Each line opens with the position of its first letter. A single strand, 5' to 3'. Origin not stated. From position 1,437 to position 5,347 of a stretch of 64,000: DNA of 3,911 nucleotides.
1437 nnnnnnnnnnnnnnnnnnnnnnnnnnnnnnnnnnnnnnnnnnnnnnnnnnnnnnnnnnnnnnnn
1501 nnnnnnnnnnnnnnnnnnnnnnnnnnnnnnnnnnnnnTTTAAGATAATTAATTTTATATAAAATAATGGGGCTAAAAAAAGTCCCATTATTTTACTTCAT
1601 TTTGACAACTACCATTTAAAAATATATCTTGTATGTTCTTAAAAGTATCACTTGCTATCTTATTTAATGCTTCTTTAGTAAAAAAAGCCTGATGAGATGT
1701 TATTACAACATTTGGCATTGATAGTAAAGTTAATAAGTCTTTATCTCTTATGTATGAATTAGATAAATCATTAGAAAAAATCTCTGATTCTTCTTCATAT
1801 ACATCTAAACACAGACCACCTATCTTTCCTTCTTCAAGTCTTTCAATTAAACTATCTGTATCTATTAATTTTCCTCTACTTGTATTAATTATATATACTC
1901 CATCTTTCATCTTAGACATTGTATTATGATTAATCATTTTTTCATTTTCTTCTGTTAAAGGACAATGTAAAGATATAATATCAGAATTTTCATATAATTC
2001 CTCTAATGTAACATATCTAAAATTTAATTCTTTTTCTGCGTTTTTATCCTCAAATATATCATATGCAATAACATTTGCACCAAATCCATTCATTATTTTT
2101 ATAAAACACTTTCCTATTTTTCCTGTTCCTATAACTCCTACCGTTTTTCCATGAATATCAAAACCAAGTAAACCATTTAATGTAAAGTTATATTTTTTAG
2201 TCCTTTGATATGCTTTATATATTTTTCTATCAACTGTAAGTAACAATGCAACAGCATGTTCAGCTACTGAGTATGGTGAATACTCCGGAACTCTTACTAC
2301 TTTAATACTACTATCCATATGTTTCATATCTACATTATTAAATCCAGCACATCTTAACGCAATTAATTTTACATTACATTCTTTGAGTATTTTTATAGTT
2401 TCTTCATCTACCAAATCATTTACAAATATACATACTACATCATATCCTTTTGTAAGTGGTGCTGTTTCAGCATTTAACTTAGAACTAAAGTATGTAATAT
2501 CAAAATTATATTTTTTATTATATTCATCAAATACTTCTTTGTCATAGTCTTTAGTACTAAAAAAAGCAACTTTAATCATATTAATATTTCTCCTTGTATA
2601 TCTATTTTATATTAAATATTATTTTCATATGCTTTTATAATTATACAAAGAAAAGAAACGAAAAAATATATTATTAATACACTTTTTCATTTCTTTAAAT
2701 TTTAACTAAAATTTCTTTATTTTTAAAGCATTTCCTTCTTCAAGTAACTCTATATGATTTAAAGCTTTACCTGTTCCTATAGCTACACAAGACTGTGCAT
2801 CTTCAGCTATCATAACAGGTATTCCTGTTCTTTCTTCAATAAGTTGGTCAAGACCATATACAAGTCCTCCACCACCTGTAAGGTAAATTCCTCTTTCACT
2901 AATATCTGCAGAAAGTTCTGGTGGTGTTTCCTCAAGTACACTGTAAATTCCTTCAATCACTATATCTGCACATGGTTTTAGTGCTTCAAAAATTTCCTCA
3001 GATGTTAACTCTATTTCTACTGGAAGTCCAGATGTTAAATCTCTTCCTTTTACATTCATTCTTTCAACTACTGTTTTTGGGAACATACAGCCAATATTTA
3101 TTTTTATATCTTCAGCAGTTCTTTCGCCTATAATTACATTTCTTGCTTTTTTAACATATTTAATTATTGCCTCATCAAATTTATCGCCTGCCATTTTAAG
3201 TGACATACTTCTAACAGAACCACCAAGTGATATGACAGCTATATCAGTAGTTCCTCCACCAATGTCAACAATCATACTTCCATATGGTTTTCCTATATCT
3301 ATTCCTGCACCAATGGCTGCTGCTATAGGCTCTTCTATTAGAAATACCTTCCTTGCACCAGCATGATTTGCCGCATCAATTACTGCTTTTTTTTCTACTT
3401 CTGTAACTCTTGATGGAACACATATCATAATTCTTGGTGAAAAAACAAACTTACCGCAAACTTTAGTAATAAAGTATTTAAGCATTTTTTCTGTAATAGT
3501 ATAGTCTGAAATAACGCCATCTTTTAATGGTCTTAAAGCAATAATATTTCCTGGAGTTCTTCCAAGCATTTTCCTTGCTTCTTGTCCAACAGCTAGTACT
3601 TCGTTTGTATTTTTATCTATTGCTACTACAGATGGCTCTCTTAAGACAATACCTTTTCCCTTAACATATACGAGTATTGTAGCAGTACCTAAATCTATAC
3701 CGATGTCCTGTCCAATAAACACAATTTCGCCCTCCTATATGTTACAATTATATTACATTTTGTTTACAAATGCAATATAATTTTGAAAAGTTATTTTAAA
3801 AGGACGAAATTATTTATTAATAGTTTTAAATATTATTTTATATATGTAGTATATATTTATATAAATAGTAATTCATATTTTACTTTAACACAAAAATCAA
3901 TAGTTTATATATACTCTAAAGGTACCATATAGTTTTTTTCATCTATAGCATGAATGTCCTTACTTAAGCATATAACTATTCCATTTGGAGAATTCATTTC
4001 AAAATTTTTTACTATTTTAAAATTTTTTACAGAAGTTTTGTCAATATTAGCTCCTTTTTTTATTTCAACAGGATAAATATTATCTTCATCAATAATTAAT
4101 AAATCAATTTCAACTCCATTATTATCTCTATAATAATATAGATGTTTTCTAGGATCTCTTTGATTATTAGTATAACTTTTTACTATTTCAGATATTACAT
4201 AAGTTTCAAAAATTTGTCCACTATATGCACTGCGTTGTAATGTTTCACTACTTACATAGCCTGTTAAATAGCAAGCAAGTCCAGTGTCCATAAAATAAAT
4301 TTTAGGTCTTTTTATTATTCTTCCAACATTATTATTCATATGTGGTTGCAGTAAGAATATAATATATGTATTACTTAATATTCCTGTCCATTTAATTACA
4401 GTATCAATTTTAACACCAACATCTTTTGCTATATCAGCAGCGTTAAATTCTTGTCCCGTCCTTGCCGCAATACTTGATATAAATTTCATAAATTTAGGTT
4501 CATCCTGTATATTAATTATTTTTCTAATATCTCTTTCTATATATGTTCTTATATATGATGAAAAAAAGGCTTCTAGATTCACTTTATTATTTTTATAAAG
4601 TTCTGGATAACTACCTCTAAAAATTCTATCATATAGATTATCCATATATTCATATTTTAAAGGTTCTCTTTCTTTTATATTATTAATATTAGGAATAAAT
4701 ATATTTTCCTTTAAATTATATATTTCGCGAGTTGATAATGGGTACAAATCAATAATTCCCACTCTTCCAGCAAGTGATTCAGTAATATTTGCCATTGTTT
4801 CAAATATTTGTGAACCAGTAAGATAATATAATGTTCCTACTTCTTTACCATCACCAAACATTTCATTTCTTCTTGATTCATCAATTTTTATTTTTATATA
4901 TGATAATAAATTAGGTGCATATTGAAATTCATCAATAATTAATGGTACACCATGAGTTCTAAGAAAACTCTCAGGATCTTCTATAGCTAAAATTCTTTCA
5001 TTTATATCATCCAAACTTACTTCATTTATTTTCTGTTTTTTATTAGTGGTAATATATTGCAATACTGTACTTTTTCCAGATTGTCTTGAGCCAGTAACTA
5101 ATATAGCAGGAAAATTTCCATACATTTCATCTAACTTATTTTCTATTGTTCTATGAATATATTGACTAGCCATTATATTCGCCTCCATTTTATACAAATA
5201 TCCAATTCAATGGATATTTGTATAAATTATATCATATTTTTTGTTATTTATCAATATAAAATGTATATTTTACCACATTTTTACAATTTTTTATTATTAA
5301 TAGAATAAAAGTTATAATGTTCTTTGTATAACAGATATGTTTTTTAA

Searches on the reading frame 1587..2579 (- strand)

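Call 56: search_protein_families(library=pfam, proteins=[window:1587-2579:-], max_evalue=0.00001)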
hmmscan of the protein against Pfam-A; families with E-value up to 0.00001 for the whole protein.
window:1587-2579:- (330 aa): 3 families
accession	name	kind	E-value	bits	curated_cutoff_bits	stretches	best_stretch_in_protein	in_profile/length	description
PF02826.25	2-Hacid_dh_C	-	3.2e-55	186.7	25.1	1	110-298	1-178/178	D-isomer specific 2-hydroxyacid dehydrogenase, NAD binding domain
PF00389.36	2-Hacid_dh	-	3.2e-29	101.7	24.6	1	4-330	1-134/134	D-isomer specific 2-hydroxyacid dehydrogenase, catalytic domain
PF00670.27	AdoHcyase_NAD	-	9.5e-06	26.3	27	0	142-235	21-111/162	S-adenosyl-L-homocysteine hydrolase, NAD binding domain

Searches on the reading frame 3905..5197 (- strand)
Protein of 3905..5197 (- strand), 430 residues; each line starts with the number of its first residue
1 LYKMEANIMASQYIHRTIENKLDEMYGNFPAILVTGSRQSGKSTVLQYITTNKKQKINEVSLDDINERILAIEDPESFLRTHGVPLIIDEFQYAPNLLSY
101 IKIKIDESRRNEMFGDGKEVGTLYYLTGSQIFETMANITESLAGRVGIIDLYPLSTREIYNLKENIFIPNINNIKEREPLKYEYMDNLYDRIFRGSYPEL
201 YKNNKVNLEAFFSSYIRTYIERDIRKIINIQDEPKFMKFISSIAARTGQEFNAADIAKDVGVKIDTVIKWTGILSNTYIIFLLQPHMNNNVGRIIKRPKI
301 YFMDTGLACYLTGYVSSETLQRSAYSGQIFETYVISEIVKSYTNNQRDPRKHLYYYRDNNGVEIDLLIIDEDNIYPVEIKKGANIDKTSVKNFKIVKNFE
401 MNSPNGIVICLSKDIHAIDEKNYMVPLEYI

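Call 56: search_protein_families(library=pfam, proteins=[window:3905-5197:-], max_evalue=0.00001)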
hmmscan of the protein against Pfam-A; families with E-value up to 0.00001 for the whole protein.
window:3905-5197:- (430 aa): 2 families
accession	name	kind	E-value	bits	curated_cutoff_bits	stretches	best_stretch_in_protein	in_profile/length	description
PF13635.12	DUF4143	-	1.7e-45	155.1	28.1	1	221-381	1-159/160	Domain of unknown function (DUF4143)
PF13173.12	AAA_14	-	5.6e-22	78.6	27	1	29-159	2-128/129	AAA domain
